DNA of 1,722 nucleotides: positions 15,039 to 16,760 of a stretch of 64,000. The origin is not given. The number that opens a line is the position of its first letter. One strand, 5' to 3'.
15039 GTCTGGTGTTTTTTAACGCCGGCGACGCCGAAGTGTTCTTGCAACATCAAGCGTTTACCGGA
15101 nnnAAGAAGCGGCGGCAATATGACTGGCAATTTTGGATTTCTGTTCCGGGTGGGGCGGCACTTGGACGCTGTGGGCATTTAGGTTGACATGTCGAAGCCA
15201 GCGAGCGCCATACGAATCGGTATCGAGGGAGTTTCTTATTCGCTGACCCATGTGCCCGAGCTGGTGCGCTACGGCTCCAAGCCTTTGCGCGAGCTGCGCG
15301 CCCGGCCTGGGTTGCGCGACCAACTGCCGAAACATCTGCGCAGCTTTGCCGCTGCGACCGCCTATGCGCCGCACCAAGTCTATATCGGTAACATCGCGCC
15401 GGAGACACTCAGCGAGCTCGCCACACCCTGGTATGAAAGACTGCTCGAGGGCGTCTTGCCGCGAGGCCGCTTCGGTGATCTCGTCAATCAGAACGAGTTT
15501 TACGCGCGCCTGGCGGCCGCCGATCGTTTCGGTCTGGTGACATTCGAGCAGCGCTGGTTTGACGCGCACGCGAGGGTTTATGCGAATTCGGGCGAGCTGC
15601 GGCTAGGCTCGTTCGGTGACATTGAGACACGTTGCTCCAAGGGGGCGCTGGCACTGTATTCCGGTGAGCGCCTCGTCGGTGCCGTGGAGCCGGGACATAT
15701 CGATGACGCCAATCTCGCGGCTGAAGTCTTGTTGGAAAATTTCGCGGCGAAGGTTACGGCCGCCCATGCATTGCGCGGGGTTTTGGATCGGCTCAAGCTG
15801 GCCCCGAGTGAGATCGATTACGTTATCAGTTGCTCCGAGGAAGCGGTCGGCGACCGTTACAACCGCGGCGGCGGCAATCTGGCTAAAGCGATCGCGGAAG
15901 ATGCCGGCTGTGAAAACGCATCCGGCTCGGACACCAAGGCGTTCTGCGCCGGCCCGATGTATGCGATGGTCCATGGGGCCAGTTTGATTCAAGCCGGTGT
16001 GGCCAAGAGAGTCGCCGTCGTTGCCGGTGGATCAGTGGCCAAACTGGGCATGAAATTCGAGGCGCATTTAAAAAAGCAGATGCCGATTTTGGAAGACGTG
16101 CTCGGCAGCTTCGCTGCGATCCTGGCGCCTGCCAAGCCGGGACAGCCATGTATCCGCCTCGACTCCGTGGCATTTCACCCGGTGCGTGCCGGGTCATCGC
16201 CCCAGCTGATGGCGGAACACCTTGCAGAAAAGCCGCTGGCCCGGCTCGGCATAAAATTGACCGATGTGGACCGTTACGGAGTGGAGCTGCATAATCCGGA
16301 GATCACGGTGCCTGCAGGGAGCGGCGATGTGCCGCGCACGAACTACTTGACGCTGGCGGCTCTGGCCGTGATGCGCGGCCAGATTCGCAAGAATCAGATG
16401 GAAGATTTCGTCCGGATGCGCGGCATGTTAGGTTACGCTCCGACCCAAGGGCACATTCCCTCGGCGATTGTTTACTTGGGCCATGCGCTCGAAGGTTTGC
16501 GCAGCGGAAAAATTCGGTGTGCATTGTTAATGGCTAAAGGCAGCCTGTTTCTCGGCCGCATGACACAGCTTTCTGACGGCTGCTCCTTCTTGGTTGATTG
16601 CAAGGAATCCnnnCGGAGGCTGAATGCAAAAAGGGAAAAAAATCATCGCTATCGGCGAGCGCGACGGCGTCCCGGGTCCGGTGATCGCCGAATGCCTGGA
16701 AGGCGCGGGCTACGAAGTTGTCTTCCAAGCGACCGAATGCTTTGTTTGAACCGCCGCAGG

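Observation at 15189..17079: Stand-alone grdC-like + grdA (selenoprotein) gene pair without the rest of a glycine/sarcosine/betaine reductase system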

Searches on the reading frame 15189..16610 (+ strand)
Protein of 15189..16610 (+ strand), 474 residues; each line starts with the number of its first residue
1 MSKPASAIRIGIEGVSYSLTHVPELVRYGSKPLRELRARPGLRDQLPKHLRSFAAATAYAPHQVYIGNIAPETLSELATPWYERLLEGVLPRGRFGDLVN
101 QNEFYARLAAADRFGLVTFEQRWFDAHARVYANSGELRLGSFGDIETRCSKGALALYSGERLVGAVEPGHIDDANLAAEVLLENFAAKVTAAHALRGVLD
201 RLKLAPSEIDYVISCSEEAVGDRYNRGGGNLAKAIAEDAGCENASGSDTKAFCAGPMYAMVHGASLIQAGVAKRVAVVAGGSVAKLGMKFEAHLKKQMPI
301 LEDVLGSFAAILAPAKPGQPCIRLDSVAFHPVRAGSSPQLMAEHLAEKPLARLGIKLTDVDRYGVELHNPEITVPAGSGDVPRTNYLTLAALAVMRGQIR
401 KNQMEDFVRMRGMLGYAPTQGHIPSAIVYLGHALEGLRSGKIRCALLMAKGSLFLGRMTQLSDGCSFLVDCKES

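Call 4: search_protein_families(library=pfam, proteins=[window:15189-16610:+], max_evalue=0.01)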
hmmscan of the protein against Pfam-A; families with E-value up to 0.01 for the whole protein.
window:15189-16610:+ (474 aa): 3 families
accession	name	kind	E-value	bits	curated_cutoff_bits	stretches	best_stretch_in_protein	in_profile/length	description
PF19364.4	DUF5940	-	2.6e-51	174.1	27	1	343-471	4-132/166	Family of unknown function (DUF5940)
PF08545.16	ACP_syn_III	-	2.4e-05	24.6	24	1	248-314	2-63/80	3-Oxoacyl-[acyl-carrier-protein (ACP)] synthase III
PF00108.29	Thiolase_N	-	0.0016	18.3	26.4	1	182-281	18-111/260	Thiolase, N-terminal domain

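Call 5: search_protein_families(library=ncbifam, proteins=[window:15189-16610:+], max_evalue=0.01)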
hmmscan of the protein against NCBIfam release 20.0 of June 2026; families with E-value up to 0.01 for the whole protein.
window:15189-16610:+ (474 aa): 8 families
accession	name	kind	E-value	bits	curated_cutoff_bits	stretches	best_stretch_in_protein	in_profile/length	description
NF040746.1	reduct_C_beta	equivalog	2.9e-162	540.5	450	1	12-470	3-474/477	glycine/sarcosine/betaine reductase complex component C subunit beta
NF006829.0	PRK09352.1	subfamily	1.4e-08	34.1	249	1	189-285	55-146/322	beta-ketoacyl-ACP synthase 3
TIGR00747.1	fabH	subfamily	2.6e-06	26.7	292.1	1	190-283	54-142/322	beta-ketoacyl-ACP synthase III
TIGR01930.1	AcCoA-C-Actrans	subfamily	7.4e-06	25.1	240.55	1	182-281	16-109/385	acetyl-CoA C-acyltransferase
NF005308.0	PRK06840.1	equivalog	0.00015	20.9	315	1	190-282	56-144/339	3-oxoacyl-ACP synthase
TIGR02845.1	spore_V_AD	equivalog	0.00041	19.2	411.8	0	420-460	272-312/327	stage V sporulation protein AD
NF004853.0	PRK06205.1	subfamily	0.0021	17.1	551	1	182-283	21-116/404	acetyl-CoA C-acetyltransferase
NF006030.0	PRK08170.1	equivalog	0.0091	14.7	593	0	182-284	29-125/434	acetyl-CoA C-acetyltransferase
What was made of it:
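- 15189..16613 (+): grdC-like gene: thiolase-fold beta subunit of protein C, GrdD-less subclass (474 aa). NF040746 at 540.5 bits against a cutoff of 450, plus DUF5940 (calls 4, 5).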

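Call 6: find_encoding_contigs(protein=window:15189-16610:+, flank=10000, max_places=10)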
Protein window:15189-16610:+ (474 aa): no gene with exactly this product is on record in the collection.
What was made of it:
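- Tried and rejected: Exact look-up of the window's GrdC in the contig index: not on record (call 6).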

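Call 9: find_homologous_proteins(query=window:15189-16610:+, max_evalue=1e-10)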
Query window:15189-16610:+ (474 aa): 7426 proteins with E <= 1e-10 among 8000 candidates; the best 120 are listed.
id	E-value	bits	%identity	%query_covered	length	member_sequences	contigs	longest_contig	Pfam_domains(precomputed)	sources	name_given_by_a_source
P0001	0.0e+0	1048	99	100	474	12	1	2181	PF08545.17,PF19364.5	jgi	jgi:betaine reductase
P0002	6.8e-254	861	82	100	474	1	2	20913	PF08545.17,PF19364.5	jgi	jgi:betaine reductase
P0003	1.4e-253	860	82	100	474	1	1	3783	PF19364.5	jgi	jgi:betaine reductase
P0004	2.9e-251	852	80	100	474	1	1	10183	PF08545.17,PF19364.5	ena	-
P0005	9.9e-251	851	81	100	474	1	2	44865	PF08545.17,PF19364.5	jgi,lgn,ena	jgi:betaine reductase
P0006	2.1e-250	850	81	100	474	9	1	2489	PF08545.17,PF19364.5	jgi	jgi:betaine reductase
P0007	5.8e-250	848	80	99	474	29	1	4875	PF08545.17,PF19364.5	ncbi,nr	ncbi:MAG TPA: glycine/sarcosine/betaine reductase complex component C subunit beta [Candidatus Binat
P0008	3.2e-249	846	80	99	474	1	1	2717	PF08545.17,PF19364.5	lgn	-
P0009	1.2e-248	844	80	99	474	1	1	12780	PF08545.17,PF19364.5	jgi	jgi:hypothetical protein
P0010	8.0e-248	841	79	100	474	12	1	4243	PF08545.17,PF19364.5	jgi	jgi:betaine reductase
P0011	3.5e-247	839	80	99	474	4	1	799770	PF08545.17,PF19364.5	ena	-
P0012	5.1e-247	838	78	100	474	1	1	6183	PF08545.17,PF19364.5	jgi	jgi:glycine/sarcosine/betaine reductase complex component C subunit beta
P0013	5.3e-247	838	80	99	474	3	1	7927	PF08545.17,PF19364.5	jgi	jgi:glycine/sarcosine/betaine reductase complex component C subunit beta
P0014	5.5e-247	838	79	98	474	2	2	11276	PF19364.5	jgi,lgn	-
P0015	1.1e-246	837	80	99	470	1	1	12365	PF08545.17,PF19364.5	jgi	jgi:hypothetical protein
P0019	1.7e-245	833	79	99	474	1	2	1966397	PF08545.17,PF19364.5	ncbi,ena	-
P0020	2.4e-245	833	80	98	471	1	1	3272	PF08545.17,PF19364.5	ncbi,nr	ncbi:MAG TPA: glycine/sarcosine/betaine reductase complex component C subunit beta [Candidatus Binat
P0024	5.5e-245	832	79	98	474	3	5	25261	PF08545.17,PF19364.5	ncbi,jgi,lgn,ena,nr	ncbi:MAG TPA: glycine/sarcosine/betaine reductase complex component C subunit beta [Candidatus Binat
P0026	6.0e-245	832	79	98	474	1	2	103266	PF08545.17,PF19364.5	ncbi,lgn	-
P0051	1.4e-238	811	77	100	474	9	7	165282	PF08545.17,PF19364.5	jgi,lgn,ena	jgi:betaine reductase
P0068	1.1e-236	804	77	99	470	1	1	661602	PF08545.17,PF19364.5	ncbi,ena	-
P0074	9.9e-236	801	77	100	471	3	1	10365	PF08545.17,PF19364.5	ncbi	ncbi:MAG: glycine/sarcosine/betaine reductase complex component C subunit beta [Candidatus Binatia b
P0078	2.1e-235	800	77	98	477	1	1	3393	PF08545.17,PF19364.5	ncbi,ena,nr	ncbi:MAG TPA: glycine/sarcosine/betaine reductase complex component C subunit beta [Candidatus Limno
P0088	4.9e-234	796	75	100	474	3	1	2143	PF08545.17,PF19364.5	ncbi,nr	ncbi:MAG TPA: glycine/sarcosine/betaine reductase complex component C subunit beta [Terriglobales ba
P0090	6.7e-234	795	77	98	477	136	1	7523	PF08545.17,PF19364.5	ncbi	-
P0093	9.2e-234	795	74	100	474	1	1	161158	PF08545.17,PF19364.5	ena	-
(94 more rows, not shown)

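Call 13: find_encoding_contigs(protein=P0019, flank=10000, max_places=3)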
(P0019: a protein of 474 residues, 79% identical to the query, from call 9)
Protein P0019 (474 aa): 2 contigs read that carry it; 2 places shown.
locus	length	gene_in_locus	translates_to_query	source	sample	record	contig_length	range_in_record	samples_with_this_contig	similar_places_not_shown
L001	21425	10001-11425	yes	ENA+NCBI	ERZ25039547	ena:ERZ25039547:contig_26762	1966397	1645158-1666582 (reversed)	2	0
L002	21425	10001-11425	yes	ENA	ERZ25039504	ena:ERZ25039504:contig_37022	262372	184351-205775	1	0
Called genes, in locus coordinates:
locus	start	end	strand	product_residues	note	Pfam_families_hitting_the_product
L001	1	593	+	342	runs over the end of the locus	PF01070:FMN_dh, PF03060:NMO, PF00478:IMPDH, PF01070:FMN_dh, PF05690:ThiG (faint)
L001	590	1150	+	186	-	PF04011:LemA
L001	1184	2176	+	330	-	PF01435:Peptidase_M48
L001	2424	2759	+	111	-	PF13453:Zn_ribbon_TFIIB (faint)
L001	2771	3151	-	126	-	PF01042:Ribonuc_L-PSP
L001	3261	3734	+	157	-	PF01844:HNH, PF14279:HNH_5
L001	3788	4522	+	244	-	PF13419:HAD_2 (weak)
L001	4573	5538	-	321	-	PF01544:CorA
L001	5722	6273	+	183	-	PF01661:Macro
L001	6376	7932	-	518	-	PF00884:Sulfatase (weak)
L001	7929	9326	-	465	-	-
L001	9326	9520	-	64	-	-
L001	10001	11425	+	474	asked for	PF08545:ACP_syn_III (faint), PF19364:DUF5940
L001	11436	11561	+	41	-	PF04723:GRDA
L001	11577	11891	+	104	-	PF04723:GRDA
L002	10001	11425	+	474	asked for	PF08545:ACP_syn_III (faint), PF19364:DUF5940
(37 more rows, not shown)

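Call 14: find_encoding_contigs(protein=P0011, flank=10000, max_places=3)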
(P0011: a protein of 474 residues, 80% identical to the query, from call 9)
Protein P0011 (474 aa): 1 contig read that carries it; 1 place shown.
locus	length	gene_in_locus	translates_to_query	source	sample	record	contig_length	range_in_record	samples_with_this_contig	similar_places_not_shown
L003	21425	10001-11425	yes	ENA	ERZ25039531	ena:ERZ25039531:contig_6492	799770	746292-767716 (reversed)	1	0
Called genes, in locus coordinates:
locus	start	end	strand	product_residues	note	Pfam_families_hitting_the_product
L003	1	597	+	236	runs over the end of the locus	PF03060:NMO, PF00478:IMPDH, PF05690:ThiG (faint), PF01070:FMN_dh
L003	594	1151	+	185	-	PF04011:LemA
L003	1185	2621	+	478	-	PF01435:Peptidase_M48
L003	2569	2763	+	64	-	-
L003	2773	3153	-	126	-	PF01042:Ribonuc_L-PSP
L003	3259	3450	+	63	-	-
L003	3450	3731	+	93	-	PF01844:HNH, PF14279:HNH_5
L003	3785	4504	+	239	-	PF13419:HAD_2 (weak)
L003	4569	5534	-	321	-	PF01544:CorA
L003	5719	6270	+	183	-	PF01661:Macro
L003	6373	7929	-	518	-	PF00884:Sulfatase (weak)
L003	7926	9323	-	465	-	-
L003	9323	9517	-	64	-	-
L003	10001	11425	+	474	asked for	PF08545:ACP_syn_III (faint), PF19364:DUF5940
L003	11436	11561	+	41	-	PF04723:GRDA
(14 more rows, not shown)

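Call 24: search_protein_representatives(protein=window:15189-16610:+)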
Query: 474 residues. Proteins with E-value up to 0.001 (for the whole library): 745; up to 1e-10: 466; up to 1e-30: 127. The best 150 are listed.
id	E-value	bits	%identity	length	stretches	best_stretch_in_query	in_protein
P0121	1.8e-126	439.4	49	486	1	9-470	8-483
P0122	5.5e-119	414.7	47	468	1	12-470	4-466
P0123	5.9e-118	411.3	49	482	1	12-470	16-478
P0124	5.0e-117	408.2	49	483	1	17-470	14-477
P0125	6.4e-113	394.7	44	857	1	12-471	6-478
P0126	4.9e-112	391.8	47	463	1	8-470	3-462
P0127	6.6e-111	388.1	43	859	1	12-470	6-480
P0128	8.0e-109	381.2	45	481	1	13-470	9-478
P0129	3.4e-108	379.1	44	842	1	12-471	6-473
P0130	3.1e-107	376.0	50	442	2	154-470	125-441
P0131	1.1e-105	370.8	42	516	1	12-471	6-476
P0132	6.3e-105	368.4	43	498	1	12-469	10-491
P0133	1.3e-104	367.3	43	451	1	10-470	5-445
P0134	3.6e-104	365.9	45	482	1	16-469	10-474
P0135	9.5e-102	357.9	42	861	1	14-472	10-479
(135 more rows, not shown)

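Call 26: find_related_loci(query=A1, collection=genome_contigs, flank=10000)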
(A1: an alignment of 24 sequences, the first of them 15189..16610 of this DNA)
Query A1 (474 aa) in genome_contigs; peptide patterns used: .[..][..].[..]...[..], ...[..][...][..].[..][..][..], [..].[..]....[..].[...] (x = any residue, [..] = any of these).
599 stretches matched a pattern (row limit reached: there are more); 535 encode a relative of the query (tblastn E <= 1e-3); the best 80 are kept; 80 distinct loci.
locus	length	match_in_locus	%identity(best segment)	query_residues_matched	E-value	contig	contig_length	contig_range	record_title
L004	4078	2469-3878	77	1-473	0e+0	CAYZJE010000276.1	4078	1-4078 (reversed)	MAG TPA_asm: uncultured Syntrophobacter sp. isolate binchicken_co165_277 genome assembly, contig: k141_971338, whole gen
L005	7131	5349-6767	74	1-473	0e+0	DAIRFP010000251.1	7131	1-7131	MAG TPA_asm: Thermodesulfobacteriota bacterium isolate CTOTU25984 NODE_3159_length_7131_cov_6.523460, whole genome shotg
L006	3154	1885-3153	83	8-430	0e+0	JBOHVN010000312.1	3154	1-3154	MAG: Candidatus Binatia bacterium isolate M3-S_metawrap_bin.190 k127_193818, whole genome shotgun sequence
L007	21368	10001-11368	75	19-474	0e+0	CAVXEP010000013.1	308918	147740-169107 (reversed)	MAG: uncultured delta proteobacterium isolate MFD02360.bin.2.146 genome assembly, contig: contig_22174, whole genome sho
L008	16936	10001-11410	71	1-470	0e+0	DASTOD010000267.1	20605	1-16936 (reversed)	MAG TPA_asm: Candidatus Binatia bacterium isolate SMAG_U2161 k141_291739, whole genome shotgun sequence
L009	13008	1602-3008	73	1-470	0e+0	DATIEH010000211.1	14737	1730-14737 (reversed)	MAG TPA_asm: Candidatus Binatia bacterium isolate SMAG_U16364 k141_727972, whole genome shotgun sequence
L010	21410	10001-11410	71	1-470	0e+0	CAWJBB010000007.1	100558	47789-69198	MAG: uncultured delta proteobacterium isolate MFD04850.bin.2.19 genome assembly, contig: contig_107650, whole genome sho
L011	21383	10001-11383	51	19-471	5e-143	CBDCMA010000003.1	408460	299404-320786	MAG: bacterium isolate 6263ad5f-5925-4d78-8ae4-828cafc75c34 genome assembly, contig: contig_3, whole genome shotgun sequ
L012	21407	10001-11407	51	12-470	4e-142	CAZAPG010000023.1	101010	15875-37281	MAG TPA_asm: uncultured Caldilineaceae bacterium isolate binchicken_co350_69 genome assembly, contig: NODE_291_length_10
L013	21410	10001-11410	49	12-470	4e-142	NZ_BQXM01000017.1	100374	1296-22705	Desulforhabdus sp. TSK scaffold017, whole genome shotgun sequence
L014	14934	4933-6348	48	9-470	1e-141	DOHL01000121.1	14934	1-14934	MAG TPA_asm: Candidatus Acetothermia bacterium isolate UBA7950 contig_208, whole genome shotgun sequence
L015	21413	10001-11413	47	12-470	2e-141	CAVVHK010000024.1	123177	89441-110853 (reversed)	MAG: uncultured delta proteobacterium isolate MFD01689.bin.2.77 genome assembly, contig: contig_25372, whole genome shot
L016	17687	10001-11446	45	3-474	3e-140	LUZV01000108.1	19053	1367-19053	MAG: Anaerolineales bacterium Chloro_02 Chloro_02_contig_15235, whole genome shotgun sequence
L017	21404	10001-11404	48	12-470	3e-140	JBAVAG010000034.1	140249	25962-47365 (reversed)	MAG: Desulfobaccales bacterium isolate MFD09281_ilm_asm_bin32 k127_440399, whole genome shotgun sequence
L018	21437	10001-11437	51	12-474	4e-140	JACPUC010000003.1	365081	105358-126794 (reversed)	MAG: Candidatus Tectomicrobia bacterium isolate NC_groundwater_748_Ag_S-0.65um_67_15 S37_SO-6_scaffold_113142, whole gen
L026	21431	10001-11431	44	6-472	2e-136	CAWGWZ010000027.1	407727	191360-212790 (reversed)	MAG: uncultured delta proteobacterium isolate MFD04408.bin.3.38 genome assembly, contig: contig_9733, whole genome shotg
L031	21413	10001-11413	45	12-470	5e-135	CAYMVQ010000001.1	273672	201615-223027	MAG TPA_asm: uncultured Clostridiaceae bacterium isolate binchicken_co157_153 genome assembly, contig: NODE_11_length_27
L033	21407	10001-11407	49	12-470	2e-134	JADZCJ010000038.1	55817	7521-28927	MAG: Anaerolineae bacterium isolate SJ719 c_000000412231, whole genome shotgun sequence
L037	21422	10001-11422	47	12-472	3e-132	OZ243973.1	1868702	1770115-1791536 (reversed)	MAG: Dehalococcoidia bacterium isolate c12eba2c-6843-4f56-bba3-689c727c708a genome assembly, chromosome: 1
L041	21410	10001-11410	49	12-470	6e-132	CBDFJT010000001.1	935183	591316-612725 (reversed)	MAG: Dehalococcoidia bacterium isolate c482fa45-09e8-4a64-81e5-d6065e0be6af genome assembly, contig: contig_1, whole gen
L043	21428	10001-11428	48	9-470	3e-131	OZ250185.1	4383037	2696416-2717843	MAG: Chloroflexota bacterium isolate d215fe47-5bc5-444d-b53f-49c889911535 genome assembly, chromosome: 1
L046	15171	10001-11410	51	12-470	1e-139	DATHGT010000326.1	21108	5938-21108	MAG TPA_asm: Candidatus Acidoferrum sp. isolate SMAG_U12481 k141_193802, whole genome shotgun sequence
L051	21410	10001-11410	46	12-470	3e-130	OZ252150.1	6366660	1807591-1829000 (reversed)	MAG: Anaerolineales bacterium isolate ed016152-bc35-4daa-af1a-9bf7613e1c63 genome assembly, chromosome: 1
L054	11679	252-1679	47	9-473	8e-130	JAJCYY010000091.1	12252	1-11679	MAG: Chloroflexota bacterium isolate OFTM297 OFTM297_90, whole genome shotgun sequence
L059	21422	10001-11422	47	12-473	2e-129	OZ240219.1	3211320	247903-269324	MAG: Dehalococcoidia bacterium isolate 2031b148-c4c3-4f6c-84be-114f427fa112 genome assembly, chromosome: 1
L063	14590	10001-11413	44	12-470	2e-128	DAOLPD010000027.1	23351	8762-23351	MAG TPA_asm: Bacillota bacterium isolate AMR_MDS_4744 NODE_2824_length_23351_cov_6.071944, whole genome shotgun sequence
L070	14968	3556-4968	45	1-472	6e-127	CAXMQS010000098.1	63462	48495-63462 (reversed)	MAG: uncultured Acidimicrobiia bacterium isolate 10C-St20-MC-01_bin.7.orig genome assembly, contig: k141_878717, whole g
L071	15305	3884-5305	43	12-473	1e-126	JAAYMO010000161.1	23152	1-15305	MAG: Clostridiales bacterium isolate AS20ysBPTH_38 53871_AS20, whole genome shotgun sequence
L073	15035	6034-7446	43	12-470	6e-127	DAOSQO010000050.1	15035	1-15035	MAG TPA_asm: Bacillota bacterium isolate AMR_MDS_2291 NODE_4057_length_15035_cov_5.191989, whole genome shotgun sequence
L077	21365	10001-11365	50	16-470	2e-126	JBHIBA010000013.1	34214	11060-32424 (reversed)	MAG: Nitrospinota bacterium isolate K_2_bin.39 NODE_416_length_34214_cov_8.622530, whole genome shotgun sequence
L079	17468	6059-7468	47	12-470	2e-126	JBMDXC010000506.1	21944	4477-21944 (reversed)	MAG: Candidatus Entotheonellaceae bacterium isolate FBaNitSoil1_14 FBaNitSoil1_contig506, whole genome shotgun sequence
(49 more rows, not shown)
